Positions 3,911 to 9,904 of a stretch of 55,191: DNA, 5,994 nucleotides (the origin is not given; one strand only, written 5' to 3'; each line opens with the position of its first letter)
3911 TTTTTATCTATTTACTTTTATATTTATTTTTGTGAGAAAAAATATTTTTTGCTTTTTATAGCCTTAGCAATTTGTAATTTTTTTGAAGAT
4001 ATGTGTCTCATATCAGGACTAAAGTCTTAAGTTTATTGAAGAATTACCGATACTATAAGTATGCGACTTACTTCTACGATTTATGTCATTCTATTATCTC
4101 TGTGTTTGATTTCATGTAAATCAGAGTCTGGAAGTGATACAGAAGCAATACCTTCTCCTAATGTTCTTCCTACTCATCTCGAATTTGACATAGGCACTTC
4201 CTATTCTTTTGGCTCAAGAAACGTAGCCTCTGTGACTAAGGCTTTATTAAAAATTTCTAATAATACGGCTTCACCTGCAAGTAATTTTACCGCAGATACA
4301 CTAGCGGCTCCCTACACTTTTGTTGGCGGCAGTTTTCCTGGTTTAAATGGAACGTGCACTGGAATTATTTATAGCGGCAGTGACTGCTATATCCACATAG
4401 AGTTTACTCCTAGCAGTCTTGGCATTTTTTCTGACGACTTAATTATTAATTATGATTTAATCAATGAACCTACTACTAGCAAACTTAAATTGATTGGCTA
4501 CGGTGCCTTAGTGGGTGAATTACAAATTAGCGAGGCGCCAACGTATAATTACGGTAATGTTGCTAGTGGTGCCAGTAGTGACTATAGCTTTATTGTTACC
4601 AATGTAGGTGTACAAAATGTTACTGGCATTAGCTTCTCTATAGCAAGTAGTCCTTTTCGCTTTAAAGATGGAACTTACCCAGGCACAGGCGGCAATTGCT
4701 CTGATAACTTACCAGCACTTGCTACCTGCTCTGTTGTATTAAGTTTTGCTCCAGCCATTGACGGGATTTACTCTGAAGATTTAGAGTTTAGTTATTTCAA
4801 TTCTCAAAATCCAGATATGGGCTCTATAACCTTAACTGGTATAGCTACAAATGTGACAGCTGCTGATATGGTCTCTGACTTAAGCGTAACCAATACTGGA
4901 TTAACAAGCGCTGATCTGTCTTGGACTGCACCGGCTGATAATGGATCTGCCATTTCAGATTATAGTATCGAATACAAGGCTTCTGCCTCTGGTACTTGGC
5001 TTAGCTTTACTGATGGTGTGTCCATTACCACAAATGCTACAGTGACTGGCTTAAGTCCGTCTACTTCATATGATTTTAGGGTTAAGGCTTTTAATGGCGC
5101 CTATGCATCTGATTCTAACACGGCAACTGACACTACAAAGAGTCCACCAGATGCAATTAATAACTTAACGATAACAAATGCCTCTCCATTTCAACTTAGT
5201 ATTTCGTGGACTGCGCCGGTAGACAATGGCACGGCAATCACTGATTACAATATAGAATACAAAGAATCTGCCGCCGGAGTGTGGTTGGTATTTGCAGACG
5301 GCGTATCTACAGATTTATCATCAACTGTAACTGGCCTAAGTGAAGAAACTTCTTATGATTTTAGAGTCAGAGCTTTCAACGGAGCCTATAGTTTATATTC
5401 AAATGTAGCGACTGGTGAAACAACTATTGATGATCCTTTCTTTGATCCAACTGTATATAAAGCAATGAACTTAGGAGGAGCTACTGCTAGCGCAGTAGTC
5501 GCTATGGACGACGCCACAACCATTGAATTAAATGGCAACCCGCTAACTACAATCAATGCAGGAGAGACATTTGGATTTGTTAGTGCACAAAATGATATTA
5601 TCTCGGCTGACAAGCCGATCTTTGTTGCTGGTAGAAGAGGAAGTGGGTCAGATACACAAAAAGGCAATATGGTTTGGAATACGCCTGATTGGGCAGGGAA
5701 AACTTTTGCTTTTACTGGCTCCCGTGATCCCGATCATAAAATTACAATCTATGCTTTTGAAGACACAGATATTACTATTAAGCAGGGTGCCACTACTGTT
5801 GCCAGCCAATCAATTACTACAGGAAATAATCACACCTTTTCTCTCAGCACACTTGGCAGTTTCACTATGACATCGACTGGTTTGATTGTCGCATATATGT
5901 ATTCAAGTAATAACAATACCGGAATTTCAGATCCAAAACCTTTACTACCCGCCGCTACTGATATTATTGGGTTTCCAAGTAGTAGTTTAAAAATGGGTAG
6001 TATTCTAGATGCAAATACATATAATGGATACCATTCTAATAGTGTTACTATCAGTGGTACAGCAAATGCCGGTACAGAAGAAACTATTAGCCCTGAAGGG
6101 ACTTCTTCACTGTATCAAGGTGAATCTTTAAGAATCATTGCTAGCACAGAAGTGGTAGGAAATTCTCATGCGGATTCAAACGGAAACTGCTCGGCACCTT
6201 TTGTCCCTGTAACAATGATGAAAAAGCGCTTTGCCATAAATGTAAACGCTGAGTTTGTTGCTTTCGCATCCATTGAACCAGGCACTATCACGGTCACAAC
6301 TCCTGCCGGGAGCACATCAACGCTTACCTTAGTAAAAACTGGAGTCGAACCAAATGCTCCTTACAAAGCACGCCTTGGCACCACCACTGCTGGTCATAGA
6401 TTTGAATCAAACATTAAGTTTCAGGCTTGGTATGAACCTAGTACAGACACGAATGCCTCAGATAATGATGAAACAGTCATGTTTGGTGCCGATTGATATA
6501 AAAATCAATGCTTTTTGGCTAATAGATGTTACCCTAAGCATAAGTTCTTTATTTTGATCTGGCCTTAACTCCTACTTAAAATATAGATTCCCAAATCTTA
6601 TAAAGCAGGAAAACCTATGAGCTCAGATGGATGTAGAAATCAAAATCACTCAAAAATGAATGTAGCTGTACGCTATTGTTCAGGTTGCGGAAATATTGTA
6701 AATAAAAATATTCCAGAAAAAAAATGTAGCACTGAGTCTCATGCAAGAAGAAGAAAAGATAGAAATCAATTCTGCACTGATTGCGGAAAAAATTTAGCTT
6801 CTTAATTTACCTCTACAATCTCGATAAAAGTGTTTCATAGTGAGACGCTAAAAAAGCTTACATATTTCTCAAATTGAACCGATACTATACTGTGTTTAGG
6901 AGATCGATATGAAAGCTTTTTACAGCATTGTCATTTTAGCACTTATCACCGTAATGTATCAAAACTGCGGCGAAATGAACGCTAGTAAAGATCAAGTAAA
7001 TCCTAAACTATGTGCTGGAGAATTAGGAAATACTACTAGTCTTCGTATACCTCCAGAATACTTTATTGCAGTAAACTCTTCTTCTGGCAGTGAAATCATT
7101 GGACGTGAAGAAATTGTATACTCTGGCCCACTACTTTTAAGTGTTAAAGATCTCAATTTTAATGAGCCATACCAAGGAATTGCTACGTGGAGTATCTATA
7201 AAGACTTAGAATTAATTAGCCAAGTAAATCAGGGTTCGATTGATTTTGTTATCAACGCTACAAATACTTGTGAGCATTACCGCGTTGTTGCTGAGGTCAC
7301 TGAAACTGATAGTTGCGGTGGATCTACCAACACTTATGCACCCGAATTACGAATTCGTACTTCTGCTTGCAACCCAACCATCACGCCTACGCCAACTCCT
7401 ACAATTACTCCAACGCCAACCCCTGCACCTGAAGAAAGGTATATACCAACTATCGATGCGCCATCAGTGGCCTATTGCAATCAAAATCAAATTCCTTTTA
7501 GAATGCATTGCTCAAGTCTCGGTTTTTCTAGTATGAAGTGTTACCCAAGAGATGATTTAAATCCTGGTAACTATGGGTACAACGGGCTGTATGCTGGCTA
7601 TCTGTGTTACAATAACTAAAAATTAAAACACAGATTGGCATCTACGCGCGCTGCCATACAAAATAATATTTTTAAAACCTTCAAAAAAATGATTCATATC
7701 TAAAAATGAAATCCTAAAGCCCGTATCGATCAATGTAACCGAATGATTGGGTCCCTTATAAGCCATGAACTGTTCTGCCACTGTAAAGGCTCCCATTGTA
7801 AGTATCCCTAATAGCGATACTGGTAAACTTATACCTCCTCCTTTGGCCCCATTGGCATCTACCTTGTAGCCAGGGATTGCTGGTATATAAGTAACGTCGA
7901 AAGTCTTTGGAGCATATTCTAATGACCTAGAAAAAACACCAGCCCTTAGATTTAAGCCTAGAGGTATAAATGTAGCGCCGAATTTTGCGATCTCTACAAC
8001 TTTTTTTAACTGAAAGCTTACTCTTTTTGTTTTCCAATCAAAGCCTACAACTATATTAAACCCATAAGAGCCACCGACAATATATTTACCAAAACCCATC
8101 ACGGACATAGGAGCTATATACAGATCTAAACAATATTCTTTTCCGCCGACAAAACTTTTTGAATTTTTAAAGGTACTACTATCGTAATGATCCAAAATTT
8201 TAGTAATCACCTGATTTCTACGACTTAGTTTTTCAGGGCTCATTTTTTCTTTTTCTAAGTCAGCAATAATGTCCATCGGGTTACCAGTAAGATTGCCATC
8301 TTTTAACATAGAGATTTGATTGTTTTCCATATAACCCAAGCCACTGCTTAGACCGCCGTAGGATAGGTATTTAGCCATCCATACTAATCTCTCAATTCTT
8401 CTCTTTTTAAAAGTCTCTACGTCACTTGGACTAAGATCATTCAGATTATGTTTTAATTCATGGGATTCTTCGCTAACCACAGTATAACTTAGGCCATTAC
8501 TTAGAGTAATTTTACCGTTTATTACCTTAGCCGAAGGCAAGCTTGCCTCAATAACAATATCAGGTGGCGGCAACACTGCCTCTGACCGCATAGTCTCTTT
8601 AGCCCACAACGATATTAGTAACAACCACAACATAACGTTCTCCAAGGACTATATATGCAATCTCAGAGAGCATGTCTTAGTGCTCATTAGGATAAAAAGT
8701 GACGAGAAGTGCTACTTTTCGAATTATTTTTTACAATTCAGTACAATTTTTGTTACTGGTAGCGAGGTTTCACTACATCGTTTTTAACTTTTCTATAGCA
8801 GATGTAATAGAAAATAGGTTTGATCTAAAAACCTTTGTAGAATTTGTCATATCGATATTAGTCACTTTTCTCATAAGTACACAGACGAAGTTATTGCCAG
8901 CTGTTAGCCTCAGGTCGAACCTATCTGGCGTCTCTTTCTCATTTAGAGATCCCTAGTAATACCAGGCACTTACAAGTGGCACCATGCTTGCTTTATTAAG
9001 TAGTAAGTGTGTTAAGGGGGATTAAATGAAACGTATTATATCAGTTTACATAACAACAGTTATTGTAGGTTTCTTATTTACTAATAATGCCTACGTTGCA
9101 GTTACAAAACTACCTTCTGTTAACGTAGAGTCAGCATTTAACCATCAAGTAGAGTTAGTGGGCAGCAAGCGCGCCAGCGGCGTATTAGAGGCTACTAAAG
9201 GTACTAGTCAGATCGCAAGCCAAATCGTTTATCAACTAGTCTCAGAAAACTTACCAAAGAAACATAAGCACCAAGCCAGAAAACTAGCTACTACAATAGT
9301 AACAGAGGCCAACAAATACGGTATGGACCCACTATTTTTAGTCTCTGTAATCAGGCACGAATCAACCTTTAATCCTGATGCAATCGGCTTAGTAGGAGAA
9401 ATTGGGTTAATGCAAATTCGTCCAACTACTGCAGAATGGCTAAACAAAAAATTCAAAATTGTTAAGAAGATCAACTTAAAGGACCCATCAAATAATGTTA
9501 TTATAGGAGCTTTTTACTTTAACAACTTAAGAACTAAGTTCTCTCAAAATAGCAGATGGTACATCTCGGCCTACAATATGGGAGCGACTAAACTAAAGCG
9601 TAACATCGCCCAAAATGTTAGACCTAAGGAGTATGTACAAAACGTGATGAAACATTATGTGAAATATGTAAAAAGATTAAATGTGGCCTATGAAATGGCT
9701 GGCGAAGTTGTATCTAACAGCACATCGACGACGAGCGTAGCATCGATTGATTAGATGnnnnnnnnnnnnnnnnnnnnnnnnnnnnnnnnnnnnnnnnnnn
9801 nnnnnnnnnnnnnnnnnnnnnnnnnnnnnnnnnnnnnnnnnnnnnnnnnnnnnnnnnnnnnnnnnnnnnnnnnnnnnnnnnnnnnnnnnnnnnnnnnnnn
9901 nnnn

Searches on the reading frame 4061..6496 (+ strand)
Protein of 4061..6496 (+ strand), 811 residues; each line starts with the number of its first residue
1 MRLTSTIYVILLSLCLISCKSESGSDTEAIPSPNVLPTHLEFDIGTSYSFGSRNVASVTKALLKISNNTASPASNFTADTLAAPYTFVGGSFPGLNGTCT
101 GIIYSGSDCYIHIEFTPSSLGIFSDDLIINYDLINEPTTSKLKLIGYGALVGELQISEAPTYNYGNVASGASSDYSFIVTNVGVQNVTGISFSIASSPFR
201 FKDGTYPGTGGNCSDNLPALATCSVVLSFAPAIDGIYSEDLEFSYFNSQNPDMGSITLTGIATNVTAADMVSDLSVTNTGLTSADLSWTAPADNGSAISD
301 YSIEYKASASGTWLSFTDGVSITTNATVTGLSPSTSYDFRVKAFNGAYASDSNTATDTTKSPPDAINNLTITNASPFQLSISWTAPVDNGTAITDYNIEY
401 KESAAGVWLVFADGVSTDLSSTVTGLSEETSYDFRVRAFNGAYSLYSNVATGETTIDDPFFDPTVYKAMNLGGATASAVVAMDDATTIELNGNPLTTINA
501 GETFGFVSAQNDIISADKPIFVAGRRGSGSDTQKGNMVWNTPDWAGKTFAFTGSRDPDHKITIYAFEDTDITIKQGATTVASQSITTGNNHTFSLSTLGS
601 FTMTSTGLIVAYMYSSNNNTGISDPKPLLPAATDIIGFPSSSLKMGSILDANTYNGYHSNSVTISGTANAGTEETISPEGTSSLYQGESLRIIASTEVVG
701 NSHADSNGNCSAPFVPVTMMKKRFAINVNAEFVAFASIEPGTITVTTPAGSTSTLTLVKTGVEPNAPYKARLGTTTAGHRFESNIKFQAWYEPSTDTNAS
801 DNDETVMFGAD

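Call 72: search_protein_families(library=pfam, proteins=[window:4061-6496:+], max_evalue=0.00001)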
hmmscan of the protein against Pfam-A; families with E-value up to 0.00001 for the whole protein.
window:4061-6496:+ (811 aa): 5 families
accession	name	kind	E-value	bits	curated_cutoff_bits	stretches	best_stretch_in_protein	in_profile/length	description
PF00041.27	fn3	-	4.2e-30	104.2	25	2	271-353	3-78/84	Fibronectin type III domain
PF25059.1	FN3_DSCAM-DSCAML_C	-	8e-18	65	39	1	282-360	4-81/89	DSCAM/DSCAML C-terminal Fn3-like domain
PF22073.2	Cep192_D4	-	5.9e-11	43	35.5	0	163-261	12-110/112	Cep192 domain 4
PF22544.2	HYDIN_VesB_CFA65-like_Ig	-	6.9e-11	42.7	25.5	0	46-143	8-98/100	HYDIN/CFA65/VesB-like, Ig-like domain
PF16656.11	Pur_ac_phosph_N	-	4.6e-10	40.4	30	1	274-348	6-84/93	Purple acid Phosphatase, N-terminal domain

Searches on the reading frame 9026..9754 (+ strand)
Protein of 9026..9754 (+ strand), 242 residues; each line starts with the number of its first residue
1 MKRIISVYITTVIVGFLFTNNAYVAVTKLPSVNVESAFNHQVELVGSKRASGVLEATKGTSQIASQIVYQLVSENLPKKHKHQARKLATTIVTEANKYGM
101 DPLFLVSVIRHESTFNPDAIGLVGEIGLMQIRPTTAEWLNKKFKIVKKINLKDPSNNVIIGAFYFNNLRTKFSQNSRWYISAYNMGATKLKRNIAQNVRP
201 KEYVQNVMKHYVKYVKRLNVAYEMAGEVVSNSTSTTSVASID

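Call 11: search_protein_families(library=pfam, proteins=[window:9026-9754:+], max_evalue=0.001)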
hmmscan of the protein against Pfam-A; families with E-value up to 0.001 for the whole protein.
window:9026-9754:+ (242 aa): 1 family
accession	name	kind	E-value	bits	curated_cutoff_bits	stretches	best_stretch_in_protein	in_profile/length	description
PF01464.25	SLT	-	1.8e-25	89.2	21.3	1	93-202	5-113/117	Transglycosylase SLT domain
